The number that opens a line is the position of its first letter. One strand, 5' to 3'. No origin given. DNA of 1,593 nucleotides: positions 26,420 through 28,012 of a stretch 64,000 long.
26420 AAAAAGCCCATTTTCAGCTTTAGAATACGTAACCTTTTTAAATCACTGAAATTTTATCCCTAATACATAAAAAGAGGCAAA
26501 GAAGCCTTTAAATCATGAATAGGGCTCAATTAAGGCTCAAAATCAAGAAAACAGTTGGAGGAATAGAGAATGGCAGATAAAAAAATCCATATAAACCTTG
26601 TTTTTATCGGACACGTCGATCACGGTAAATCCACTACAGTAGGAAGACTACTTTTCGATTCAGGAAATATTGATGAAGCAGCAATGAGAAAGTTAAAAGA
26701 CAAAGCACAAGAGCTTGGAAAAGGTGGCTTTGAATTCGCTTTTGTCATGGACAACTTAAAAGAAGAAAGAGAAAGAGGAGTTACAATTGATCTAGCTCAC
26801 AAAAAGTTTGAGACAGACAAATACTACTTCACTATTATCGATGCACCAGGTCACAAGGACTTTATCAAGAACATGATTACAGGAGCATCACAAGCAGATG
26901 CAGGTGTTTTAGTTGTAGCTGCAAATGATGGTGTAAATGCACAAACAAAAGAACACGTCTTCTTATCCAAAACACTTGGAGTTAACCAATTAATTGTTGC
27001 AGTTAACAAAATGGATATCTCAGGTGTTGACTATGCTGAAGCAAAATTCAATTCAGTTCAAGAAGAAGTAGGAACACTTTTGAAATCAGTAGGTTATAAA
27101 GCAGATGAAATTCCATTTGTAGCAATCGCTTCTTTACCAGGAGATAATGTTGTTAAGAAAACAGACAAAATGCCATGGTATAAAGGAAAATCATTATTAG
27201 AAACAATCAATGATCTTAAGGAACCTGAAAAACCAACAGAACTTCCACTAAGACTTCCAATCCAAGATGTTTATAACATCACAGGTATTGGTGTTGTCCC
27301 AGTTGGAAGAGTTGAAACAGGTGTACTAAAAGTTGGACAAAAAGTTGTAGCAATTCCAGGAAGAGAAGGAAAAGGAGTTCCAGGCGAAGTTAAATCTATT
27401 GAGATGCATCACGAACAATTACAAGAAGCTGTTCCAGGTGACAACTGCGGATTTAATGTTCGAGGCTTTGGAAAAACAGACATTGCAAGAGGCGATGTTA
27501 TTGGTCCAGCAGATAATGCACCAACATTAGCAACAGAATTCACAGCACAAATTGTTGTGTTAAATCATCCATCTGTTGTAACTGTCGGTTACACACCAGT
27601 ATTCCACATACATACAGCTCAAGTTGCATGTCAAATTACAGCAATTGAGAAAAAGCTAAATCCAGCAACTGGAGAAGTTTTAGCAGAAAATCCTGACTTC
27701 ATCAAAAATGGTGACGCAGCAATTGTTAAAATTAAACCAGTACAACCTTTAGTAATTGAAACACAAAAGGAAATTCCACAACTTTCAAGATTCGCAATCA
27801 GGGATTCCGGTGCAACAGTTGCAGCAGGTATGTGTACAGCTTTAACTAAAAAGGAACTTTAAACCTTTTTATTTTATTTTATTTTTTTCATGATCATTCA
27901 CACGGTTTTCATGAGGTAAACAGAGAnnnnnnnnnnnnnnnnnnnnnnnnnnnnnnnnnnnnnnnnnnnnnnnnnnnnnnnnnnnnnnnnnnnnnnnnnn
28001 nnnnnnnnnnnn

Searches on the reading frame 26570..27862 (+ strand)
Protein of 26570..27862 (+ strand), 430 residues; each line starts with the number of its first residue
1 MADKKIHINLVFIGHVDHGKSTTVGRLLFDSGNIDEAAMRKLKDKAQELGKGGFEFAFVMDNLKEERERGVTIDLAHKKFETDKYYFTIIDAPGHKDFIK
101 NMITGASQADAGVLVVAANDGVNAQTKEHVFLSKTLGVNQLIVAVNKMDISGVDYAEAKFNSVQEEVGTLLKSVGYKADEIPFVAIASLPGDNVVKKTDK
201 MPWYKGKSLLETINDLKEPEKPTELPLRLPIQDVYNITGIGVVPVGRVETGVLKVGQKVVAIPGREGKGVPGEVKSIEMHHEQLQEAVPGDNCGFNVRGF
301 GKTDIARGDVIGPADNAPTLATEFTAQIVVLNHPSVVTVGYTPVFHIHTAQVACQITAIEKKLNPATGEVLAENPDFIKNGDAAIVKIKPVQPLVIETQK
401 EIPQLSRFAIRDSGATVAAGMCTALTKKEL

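Call 50: find_related_loci(query=window:26570-27862:+, collection=genome_contigs, flank=200)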
Query window:26570-27862:+ (430 aa) in genome_contigs; peptide patterns used: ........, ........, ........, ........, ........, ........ (x = any residue, [..] = any of these).
600 stretches matched a pattern (row limit reached: there are more); 587 encode a relative of the query (tblastn E <= 1e-3); the best 80 are kept; 80 distinct loci.
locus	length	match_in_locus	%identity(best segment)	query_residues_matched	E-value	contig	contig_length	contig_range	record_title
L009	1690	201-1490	85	1-430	0e+0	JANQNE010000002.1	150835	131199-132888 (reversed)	MAG: Candidatus Nanoarchaeia archaeon isolate PL23a_bin.30 k99_1550216, whole genome shotgun sequence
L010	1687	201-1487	84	1-429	0e+0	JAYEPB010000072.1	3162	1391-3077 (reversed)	MAG: Nanoarchaeota archaeon isolate MAG014 MAG014_72, whole genome shotgun sequence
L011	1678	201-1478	85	1-428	0e+0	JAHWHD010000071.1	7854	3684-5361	MAG: Candidatus Woesearchaeota archaeon isolate FT1_799 k127_39683693, whole genome shotgun sequence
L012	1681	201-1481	83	1-429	0e+0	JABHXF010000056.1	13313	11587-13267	MAG: Candidatus Woesearchaeota archaeon isolate SI047_bin3 k141_1500600, whole genome shotgun sequence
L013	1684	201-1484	84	1-428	0e+0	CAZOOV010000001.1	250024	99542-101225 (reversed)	MAG TPA_asm: uncultured Methanosarcinales archaeon isolate binchicken_co141_553 genome assembly, contig: NODE_49_length_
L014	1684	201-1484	85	1-428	0e+0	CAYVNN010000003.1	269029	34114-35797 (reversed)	MAG TPA_asm: uncultured Methanosarcinales archaeon isolate SRP077602_co2_11 genome assembly, contig: NODE_19_length_2690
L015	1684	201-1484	82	1-430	0e+0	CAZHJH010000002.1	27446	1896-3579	MAG TPA_asm: uncultured Methanosarcinales archaeon isolate SRP050083_co7_604 genome assembly, contig: NODE_1297_length_2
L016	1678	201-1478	83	1-428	0e+0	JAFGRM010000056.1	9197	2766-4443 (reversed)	MAG: Candidatus Woesearchaeota archaeon isolate Zod_Metabat.828 k87_8377585, whole genome shotgun sequence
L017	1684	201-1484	80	1-428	0e+0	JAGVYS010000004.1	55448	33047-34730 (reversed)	Candidatus Woesearchaeota archaeon isolate RIFCSPHIGHO2_02_FULL_41_15 rifcsphigho2_02_scaffold_545, whole genome shotgun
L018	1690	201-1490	81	1-430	0e+0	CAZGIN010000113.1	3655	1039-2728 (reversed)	MAG TPA_asm: uncultured Methanosarcinales archaeon isolate binchicken_co129_420 genome assembly, contig: NODE_98087_leng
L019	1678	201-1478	82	1-428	0e+0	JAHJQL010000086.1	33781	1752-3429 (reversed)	MAG: Nanoarchaeota archaeon isolate OS_PC_MetaG.mb.107 OS_PC_MetaG.mb.107_k141_702057, whole genome shotgun sequence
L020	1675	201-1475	82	4-430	0e+0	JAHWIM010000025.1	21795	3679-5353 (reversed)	MAG: Candidatus Woesearchaeota archaeon isolate YT1_562 k127_24998346, whole genome shotgun sequence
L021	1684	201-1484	80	1-430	0e+0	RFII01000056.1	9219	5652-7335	MAG: Candidatus Woesearchaeota archaeon isolate J072 k99_1052638, whole genome shotgun sequence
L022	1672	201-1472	83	4-429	0e+0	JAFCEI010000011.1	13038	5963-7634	Candidatus Woesearchaeota archaeon isolate Meg22_1012_Bin_87 Meg22_1012_Bin_87_scaffold_15030, whole genome shotgun sequ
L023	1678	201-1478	80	1-428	0e+0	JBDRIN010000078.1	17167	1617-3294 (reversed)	MAG: archaeon isolate MEGAHIT-group-1.588 k141_422280, whole genome shotgun sequence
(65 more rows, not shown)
